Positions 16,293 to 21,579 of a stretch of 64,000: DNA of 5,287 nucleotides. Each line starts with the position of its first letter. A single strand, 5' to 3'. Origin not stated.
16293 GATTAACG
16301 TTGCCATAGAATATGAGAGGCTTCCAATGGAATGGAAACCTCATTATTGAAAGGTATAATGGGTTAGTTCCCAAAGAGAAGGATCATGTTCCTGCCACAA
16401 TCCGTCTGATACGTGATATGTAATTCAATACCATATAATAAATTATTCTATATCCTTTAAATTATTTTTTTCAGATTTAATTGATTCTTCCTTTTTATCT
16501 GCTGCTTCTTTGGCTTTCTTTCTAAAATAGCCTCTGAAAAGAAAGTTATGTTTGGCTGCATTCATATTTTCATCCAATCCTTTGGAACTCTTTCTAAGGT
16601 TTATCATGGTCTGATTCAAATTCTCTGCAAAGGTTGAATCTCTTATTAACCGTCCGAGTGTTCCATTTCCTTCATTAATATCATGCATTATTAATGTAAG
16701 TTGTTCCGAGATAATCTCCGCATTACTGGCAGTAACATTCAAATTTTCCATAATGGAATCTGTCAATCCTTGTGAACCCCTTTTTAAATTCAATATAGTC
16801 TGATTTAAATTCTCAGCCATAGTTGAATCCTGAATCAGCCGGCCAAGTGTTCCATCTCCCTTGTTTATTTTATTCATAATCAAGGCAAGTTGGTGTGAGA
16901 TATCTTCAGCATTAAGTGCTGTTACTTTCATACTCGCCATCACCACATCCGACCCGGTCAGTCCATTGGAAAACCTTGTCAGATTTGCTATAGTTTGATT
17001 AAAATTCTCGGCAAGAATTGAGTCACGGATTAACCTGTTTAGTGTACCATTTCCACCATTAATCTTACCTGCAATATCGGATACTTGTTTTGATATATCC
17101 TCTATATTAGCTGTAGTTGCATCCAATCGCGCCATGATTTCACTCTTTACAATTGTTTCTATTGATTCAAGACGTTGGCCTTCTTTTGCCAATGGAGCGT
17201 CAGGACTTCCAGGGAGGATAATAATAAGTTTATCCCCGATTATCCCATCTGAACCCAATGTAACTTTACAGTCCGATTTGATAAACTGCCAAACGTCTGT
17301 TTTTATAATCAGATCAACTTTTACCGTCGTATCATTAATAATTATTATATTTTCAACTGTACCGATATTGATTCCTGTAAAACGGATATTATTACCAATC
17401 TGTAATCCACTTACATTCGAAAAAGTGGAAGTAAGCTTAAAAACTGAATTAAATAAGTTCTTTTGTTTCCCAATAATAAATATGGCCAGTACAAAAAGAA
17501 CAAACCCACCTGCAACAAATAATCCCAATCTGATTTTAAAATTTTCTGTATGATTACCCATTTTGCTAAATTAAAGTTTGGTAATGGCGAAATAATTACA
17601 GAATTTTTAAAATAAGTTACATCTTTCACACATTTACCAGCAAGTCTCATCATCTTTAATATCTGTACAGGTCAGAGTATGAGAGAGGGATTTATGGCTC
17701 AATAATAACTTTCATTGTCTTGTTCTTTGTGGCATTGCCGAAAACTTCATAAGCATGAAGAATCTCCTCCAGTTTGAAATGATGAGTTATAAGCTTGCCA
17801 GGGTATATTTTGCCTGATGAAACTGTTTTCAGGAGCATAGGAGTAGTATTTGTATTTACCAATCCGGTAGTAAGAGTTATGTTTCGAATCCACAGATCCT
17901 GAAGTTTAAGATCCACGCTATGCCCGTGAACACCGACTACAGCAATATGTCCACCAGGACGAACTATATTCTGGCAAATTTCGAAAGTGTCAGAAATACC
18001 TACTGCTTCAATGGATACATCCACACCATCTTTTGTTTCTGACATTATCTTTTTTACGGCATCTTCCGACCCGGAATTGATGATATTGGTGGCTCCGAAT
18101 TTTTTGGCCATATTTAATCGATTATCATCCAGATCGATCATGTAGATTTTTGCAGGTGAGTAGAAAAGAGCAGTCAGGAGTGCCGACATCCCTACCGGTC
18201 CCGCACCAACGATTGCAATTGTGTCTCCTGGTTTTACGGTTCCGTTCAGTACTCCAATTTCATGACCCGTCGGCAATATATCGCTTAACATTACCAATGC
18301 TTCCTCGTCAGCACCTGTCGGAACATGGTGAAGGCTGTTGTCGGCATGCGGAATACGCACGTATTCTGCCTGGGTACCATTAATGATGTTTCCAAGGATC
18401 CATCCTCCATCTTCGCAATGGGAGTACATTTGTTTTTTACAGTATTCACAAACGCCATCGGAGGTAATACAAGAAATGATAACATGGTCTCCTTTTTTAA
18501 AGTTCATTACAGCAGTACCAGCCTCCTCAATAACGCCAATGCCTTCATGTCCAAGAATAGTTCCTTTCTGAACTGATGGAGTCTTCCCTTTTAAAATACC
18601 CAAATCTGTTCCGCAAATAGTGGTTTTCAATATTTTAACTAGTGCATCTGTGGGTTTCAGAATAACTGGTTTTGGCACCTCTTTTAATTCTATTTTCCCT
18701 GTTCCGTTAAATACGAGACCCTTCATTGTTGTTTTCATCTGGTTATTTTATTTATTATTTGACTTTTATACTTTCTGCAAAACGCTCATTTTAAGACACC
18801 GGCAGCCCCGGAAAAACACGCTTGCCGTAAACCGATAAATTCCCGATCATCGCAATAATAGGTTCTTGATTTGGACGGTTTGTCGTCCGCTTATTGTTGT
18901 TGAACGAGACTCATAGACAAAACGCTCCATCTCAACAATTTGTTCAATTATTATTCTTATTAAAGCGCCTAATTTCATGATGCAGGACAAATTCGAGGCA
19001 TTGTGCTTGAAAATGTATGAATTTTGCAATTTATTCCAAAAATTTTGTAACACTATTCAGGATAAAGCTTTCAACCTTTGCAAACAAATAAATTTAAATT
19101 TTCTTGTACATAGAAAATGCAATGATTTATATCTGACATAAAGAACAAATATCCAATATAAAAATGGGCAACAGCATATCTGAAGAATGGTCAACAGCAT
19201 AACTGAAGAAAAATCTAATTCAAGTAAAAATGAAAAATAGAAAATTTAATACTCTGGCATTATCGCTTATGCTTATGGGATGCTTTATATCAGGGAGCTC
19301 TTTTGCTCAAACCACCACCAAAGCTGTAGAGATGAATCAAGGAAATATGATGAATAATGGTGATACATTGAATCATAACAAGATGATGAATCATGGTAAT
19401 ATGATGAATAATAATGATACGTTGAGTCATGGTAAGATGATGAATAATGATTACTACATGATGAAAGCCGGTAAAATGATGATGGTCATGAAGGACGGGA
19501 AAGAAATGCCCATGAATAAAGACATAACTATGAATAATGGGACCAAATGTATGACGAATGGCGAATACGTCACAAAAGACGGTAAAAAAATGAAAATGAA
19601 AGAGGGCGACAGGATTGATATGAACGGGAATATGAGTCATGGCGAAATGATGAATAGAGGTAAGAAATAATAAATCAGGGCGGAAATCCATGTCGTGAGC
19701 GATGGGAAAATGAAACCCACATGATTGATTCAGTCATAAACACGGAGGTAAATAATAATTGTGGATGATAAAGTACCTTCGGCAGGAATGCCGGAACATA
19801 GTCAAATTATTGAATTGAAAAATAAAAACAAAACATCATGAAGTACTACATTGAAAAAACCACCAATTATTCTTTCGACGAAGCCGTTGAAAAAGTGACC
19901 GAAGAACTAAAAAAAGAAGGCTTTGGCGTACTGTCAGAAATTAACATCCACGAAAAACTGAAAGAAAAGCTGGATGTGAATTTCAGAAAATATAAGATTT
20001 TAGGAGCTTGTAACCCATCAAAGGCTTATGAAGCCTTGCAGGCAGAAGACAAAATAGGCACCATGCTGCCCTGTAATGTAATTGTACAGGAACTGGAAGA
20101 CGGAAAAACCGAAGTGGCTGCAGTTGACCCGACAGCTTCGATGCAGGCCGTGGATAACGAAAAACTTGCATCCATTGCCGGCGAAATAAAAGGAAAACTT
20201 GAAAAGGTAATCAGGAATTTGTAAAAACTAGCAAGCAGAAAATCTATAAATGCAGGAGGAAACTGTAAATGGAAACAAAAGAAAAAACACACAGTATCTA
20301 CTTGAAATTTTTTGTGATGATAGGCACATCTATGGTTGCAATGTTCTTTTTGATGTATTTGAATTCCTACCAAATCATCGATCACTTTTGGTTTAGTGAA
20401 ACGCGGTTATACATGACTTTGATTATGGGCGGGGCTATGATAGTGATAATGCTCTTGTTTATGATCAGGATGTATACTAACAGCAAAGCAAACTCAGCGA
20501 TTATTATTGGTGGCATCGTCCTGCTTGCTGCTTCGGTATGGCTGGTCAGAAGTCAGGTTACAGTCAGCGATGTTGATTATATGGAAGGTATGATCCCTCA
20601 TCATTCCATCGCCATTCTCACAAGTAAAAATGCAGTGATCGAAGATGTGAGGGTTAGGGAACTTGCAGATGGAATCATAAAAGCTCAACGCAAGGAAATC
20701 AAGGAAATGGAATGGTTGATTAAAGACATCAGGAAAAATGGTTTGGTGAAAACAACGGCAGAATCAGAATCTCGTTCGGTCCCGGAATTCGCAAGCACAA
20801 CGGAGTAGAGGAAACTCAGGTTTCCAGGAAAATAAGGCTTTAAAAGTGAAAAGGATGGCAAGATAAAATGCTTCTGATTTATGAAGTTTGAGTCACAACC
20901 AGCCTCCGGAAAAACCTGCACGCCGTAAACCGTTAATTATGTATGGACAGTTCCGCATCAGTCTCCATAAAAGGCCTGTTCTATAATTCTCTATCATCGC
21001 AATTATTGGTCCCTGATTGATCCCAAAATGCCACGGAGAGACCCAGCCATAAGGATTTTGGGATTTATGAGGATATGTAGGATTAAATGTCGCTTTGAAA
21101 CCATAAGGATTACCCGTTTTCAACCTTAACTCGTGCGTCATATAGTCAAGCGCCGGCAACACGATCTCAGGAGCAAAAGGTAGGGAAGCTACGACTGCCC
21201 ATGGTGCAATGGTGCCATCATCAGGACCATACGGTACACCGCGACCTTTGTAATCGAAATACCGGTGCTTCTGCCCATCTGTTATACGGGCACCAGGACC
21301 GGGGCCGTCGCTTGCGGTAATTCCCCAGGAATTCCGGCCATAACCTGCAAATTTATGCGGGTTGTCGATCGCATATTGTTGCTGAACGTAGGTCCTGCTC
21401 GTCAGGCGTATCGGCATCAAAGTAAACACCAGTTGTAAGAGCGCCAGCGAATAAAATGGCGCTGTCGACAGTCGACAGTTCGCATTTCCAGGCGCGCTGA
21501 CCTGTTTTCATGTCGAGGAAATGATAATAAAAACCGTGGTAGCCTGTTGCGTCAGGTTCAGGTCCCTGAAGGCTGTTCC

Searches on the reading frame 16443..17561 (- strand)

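Call 9: search_protein_families(library=pfam, proteins=[window:16443-17561:-], max_evalue=0.001)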
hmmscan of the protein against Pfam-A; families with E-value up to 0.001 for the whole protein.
window:16443-17561:- (372 aa): 1 family
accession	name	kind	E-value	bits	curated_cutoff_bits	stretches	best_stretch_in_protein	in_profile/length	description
PF02470.25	MlaD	-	3.9e-13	49.9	25.1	1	43-118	5-81/81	MlaD protein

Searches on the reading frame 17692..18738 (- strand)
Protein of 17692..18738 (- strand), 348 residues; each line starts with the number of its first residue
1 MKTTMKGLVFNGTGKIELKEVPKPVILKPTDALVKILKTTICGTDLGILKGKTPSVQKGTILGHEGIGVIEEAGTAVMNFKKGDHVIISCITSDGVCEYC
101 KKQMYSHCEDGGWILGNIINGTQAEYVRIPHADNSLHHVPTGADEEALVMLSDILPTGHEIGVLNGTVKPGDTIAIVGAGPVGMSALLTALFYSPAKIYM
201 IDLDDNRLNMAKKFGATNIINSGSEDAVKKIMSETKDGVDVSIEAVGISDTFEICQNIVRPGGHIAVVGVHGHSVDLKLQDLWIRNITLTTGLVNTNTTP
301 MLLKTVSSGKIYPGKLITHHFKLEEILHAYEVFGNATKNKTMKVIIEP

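Call 9: search_protein_families(library=pfam, proteins=[window:17692-18738:-], max_evalue=0.001)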
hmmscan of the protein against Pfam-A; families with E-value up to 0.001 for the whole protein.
window:17692-18738:- (348 aa): 5 families
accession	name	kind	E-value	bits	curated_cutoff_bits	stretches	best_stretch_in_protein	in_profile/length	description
PF08240.17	ADH_N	-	1.1e-24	87.1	23.5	1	29-140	2-103/104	Alcohol dehydrogenase GroES-like domain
PF00107.32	ADH_zinc_N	-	1.1e-23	84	31.8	1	181-306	1-127/129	Zinc-binding dehydrogenase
PF16912.11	Glu_dehyd_C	-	1.2e-08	35.1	34.9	1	172-345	32-208/211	Glucose dehydrogenase C-terminus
PF13602.12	ADH_zinc_N_2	-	3.6e-06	28.4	27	1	214-331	1-121/134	Zinc-binding dehydrogenase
PF01262.27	AlaDh_PNT_C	-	0.00016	21.6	23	1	162-248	17-102/214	Alanine dehydrogenase/PNT, C-terminal domain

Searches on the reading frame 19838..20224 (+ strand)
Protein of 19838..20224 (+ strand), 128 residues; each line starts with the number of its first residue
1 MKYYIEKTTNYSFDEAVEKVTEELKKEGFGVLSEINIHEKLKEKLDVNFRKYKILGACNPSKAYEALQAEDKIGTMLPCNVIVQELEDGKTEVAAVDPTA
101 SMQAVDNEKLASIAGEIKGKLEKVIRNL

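Call 9: search_protein_families(library=pfam, proteins=[window:19838-20224:+], max_evalue=0.001)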
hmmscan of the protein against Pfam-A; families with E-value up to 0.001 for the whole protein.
window:19838-20224:+ (128 aa): 1 family
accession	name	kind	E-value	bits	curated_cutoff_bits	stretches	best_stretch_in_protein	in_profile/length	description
PF03625.19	DUF302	-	3.3e-26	91.4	23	1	35-98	1-63/63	Domain of unknown function DUF302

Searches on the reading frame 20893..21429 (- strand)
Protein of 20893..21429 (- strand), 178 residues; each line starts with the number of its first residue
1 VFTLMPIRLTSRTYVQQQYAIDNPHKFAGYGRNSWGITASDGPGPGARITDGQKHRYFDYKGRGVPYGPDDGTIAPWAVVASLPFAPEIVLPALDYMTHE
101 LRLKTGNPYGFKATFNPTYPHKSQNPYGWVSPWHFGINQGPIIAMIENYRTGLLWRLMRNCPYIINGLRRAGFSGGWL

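Call 9: search_protein_families(library=pfam, proteins=[window:20893-21429:-], max_evalue=0.001)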
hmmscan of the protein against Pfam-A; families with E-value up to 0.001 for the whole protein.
window:20893-21429:- (178 aa): 1 family
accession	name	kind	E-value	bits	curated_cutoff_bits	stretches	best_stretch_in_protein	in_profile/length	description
PF10091.15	Glycoamylase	-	4.8e-51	173.8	27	1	11-162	85-221/221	Putative glucoamylase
